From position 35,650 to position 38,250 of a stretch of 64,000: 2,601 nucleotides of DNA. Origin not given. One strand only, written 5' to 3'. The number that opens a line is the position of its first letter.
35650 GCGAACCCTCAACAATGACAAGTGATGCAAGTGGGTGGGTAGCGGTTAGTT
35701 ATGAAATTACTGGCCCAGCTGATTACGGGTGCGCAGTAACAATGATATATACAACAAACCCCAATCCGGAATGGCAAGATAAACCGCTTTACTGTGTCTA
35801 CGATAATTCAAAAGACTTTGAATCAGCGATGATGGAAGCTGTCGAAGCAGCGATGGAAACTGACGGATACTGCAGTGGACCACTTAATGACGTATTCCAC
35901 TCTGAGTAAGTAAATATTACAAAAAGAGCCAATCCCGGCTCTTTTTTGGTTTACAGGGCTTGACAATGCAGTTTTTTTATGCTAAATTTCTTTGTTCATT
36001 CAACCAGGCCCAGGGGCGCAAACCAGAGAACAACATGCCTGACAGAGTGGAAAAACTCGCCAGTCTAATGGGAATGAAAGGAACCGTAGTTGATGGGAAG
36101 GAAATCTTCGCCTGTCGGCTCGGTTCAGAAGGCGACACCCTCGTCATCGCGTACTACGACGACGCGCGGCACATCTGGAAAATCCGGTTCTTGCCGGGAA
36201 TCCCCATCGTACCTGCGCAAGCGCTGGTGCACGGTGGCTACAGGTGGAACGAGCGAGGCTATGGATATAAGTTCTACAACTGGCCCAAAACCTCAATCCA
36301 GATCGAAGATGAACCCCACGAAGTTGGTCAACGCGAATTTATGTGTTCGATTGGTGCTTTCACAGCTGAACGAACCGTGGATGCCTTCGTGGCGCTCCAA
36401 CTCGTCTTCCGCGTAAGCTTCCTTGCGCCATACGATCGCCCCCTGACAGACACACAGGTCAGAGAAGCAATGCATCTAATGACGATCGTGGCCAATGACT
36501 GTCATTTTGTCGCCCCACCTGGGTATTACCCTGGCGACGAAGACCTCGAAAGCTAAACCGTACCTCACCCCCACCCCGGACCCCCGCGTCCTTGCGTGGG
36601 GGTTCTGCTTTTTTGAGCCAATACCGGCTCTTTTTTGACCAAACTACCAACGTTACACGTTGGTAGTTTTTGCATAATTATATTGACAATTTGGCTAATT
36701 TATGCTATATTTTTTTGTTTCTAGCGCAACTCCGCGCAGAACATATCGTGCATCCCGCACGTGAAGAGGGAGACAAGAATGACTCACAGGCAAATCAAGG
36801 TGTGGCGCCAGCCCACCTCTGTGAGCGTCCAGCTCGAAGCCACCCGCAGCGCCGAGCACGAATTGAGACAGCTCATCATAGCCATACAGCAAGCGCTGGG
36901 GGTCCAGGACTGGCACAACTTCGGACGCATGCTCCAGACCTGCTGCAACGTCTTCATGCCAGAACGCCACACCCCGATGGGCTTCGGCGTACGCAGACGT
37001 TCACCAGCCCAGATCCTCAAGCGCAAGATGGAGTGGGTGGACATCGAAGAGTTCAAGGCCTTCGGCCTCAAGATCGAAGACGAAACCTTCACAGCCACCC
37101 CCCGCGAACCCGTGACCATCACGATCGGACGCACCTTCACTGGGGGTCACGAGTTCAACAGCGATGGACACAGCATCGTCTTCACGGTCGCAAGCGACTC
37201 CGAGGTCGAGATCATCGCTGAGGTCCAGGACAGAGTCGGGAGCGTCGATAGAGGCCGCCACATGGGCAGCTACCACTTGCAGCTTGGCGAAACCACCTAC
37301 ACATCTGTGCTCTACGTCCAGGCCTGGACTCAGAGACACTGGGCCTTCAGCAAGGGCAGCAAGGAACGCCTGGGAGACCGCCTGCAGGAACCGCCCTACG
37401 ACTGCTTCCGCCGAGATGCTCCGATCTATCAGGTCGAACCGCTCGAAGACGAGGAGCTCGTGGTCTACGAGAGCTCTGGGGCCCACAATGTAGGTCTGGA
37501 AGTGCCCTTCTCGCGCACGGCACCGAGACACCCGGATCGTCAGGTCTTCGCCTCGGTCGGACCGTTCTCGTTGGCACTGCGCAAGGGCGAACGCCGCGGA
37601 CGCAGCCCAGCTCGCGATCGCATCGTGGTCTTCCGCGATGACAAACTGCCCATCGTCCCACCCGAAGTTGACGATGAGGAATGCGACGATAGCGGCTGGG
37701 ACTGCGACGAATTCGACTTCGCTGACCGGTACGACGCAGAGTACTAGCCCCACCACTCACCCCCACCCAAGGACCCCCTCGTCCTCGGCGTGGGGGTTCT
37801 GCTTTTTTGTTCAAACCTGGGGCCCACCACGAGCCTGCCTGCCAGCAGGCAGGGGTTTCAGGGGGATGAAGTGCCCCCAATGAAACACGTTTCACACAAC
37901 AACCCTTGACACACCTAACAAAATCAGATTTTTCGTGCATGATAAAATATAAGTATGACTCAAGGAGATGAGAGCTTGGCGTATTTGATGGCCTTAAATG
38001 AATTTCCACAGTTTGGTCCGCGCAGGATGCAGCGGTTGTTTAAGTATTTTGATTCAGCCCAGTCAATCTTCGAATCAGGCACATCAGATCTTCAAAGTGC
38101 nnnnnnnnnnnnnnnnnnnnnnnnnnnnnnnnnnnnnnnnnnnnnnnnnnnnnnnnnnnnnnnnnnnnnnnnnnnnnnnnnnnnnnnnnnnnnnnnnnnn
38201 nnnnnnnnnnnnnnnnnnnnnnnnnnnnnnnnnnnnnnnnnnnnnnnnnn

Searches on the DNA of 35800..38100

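Call 86: search_rna_families(source=window, start=35800, end=38100, threshold=evalue, max_evalue=0.1)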
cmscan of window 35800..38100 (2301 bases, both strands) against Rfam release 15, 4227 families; matches with E-value up to 0.1: 0.
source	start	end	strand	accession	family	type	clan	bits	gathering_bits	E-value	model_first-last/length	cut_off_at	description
